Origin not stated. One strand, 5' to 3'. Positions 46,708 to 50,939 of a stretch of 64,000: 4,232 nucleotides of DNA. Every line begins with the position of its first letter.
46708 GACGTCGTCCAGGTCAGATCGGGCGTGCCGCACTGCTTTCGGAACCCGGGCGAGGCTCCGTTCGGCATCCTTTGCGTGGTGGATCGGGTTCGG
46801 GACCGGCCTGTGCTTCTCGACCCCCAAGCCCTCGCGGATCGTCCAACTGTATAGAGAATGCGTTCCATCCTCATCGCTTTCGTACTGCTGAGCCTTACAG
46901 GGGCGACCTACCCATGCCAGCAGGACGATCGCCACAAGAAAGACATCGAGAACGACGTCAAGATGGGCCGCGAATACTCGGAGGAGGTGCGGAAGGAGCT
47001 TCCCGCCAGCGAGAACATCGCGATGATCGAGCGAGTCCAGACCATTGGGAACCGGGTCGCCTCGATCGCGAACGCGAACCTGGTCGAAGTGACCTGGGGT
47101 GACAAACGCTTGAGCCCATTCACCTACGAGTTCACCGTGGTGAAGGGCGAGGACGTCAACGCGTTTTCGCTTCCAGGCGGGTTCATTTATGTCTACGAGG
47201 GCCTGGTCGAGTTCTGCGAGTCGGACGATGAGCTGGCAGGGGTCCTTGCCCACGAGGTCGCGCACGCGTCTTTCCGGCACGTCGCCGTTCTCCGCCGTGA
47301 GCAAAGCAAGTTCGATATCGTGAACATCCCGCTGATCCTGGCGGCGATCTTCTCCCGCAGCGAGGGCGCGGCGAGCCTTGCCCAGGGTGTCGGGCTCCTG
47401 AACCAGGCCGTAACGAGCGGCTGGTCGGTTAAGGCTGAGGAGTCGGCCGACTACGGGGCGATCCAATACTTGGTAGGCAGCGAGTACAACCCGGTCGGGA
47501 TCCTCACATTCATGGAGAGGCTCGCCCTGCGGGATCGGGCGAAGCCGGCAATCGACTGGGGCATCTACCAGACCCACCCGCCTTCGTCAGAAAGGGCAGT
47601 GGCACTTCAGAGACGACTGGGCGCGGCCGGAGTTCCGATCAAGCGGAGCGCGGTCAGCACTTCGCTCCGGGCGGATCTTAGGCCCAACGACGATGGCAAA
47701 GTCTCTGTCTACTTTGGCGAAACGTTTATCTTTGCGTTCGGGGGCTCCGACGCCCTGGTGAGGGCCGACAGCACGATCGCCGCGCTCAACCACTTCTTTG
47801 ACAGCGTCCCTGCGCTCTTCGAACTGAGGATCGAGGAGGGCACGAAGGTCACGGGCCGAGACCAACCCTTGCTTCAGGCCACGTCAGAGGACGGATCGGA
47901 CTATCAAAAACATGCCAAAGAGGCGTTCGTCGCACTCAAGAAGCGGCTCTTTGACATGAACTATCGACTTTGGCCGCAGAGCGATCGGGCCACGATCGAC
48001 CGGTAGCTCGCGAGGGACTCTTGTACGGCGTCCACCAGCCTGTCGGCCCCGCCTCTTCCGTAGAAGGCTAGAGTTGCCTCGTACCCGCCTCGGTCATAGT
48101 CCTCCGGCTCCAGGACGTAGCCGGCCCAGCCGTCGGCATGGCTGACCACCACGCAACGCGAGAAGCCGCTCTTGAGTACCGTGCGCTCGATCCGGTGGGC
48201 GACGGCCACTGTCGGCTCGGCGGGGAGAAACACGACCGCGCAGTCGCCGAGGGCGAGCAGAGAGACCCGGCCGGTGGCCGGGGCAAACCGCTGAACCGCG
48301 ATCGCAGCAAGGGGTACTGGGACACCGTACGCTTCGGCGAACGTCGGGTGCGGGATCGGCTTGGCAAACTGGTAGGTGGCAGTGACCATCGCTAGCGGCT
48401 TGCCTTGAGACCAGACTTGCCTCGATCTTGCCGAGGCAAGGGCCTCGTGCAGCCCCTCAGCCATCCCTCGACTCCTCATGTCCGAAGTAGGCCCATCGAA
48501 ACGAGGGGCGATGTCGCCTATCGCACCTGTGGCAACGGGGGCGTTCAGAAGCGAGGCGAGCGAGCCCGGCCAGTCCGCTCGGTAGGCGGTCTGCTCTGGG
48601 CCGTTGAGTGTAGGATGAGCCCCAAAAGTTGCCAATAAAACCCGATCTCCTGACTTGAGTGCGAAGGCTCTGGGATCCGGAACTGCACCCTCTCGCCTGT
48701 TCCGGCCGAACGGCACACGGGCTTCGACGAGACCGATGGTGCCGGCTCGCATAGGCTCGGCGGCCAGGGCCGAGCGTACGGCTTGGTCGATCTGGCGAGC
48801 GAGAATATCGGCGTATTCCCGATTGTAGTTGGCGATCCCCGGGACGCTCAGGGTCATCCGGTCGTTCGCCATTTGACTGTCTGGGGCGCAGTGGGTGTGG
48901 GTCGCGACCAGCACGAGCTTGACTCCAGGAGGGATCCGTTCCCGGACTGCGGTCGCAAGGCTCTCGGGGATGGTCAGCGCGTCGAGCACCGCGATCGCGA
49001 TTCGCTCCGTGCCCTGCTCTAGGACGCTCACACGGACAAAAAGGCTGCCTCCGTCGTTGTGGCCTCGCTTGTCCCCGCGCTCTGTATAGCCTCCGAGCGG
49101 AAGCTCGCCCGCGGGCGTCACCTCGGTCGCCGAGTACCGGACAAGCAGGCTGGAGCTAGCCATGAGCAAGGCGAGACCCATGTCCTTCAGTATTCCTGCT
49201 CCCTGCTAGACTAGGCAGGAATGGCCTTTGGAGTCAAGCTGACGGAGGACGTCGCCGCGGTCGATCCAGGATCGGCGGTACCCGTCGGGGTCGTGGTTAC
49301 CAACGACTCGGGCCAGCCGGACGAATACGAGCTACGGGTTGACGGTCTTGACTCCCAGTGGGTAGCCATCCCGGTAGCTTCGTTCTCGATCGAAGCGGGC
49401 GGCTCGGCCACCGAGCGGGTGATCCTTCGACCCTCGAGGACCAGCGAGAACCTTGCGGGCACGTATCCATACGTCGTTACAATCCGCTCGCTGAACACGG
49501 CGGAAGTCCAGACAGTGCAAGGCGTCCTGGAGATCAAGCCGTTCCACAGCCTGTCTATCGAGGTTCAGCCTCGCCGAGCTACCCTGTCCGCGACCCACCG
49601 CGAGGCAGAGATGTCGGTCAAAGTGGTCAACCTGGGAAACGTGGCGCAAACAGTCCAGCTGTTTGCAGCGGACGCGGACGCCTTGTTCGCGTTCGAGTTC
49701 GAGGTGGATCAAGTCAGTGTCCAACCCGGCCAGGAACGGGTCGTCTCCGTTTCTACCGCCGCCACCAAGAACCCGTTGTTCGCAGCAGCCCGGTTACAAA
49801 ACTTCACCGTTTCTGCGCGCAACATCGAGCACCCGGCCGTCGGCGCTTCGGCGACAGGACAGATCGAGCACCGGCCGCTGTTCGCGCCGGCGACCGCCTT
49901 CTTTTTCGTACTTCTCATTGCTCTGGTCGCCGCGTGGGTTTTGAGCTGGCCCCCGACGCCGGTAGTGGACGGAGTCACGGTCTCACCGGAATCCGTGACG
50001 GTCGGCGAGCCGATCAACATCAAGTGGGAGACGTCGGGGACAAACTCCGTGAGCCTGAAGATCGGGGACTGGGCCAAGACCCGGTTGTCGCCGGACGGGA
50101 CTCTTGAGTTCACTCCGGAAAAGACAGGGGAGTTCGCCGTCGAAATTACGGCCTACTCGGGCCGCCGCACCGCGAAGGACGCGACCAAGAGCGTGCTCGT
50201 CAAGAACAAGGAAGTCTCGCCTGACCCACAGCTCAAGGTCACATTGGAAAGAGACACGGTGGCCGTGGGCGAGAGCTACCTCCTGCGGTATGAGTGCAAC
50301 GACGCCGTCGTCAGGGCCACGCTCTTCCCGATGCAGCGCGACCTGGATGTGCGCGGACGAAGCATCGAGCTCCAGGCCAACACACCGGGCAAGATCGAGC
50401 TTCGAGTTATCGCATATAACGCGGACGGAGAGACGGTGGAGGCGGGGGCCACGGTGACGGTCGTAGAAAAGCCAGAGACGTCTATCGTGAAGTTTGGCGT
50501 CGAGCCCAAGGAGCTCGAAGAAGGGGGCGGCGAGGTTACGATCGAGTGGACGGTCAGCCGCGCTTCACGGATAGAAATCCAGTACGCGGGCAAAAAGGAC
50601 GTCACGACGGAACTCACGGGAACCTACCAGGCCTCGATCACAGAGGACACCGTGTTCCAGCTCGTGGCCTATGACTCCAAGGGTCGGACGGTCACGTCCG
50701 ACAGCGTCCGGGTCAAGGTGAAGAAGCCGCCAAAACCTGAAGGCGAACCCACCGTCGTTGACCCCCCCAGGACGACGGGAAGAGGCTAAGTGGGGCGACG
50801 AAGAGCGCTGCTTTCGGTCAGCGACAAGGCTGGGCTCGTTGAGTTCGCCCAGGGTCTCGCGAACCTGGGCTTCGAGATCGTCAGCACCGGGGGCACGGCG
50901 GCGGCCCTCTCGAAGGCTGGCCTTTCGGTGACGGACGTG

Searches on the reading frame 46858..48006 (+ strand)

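Call 13: search_protein_families(library=pfam, proteins=[window:46858-48006:+], max_evalue=0.01)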
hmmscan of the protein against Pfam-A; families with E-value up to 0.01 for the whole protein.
window:46858-48006:+ (382 aa): 1 family
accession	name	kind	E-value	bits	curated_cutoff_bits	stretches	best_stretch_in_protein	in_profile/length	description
PF01435.24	Peptidase_M48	-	6.9e-25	88.4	20.3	1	87-253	24-185/186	Peptidase family M48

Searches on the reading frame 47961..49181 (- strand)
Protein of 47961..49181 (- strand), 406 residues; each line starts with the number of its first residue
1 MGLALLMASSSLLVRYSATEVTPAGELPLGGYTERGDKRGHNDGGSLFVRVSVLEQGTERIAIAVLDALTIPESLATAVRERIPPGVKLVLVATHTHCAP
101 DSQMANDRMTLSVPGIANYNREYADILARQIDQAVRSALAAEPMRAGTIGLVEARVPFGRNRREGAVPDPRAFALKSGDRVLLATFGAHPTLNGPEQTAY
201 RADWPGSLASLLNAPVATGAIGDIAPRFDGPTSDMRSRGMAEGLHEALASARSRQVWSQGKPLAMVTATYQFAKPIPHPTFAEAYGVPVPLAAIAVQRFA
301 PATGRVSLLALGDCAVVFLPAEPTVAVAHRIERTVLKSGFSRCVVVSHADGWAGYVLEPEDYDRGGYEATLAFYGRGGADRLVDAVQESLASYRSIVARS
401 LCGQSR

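Call 12: search_protein_families(library=pfam, proteins=[window:47961-49181:-], max_evalue=0.01)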
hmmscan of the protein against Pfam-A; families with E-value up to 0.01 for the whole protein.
window:47961-49181:- (406 aa): 1 family
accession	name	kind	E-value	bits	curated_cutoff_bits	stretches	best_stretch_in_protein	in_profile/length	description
PF04734.18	Ceramidase_alk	-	5.1e-09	35.8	32.1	1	297-376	415-501/509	Neutral/alkaline non-lysosomal ceramidase, N-terminal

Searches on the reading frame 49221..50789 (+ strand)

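Call 13: search_protein_families(library=pfam, proteins=[window:49221-50789:+], max_evalue=0.01)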
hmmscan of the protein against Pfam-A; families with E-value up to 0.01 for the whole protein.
window:49221-50789:+ (522 aa): 2 families
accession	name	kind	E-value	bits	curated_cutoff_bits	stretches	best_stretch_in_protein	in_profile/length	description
PF11614.14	FixG_C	-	2.7e-05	24.8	25.6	0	26-93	39-106/119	IG-like fold at C-terminal of FixG, putative oxidoreductase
PF23619.1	Ig_VWA7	-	0.0052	17.4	27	0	9-74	7-71/104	VWA7 Ig-like domain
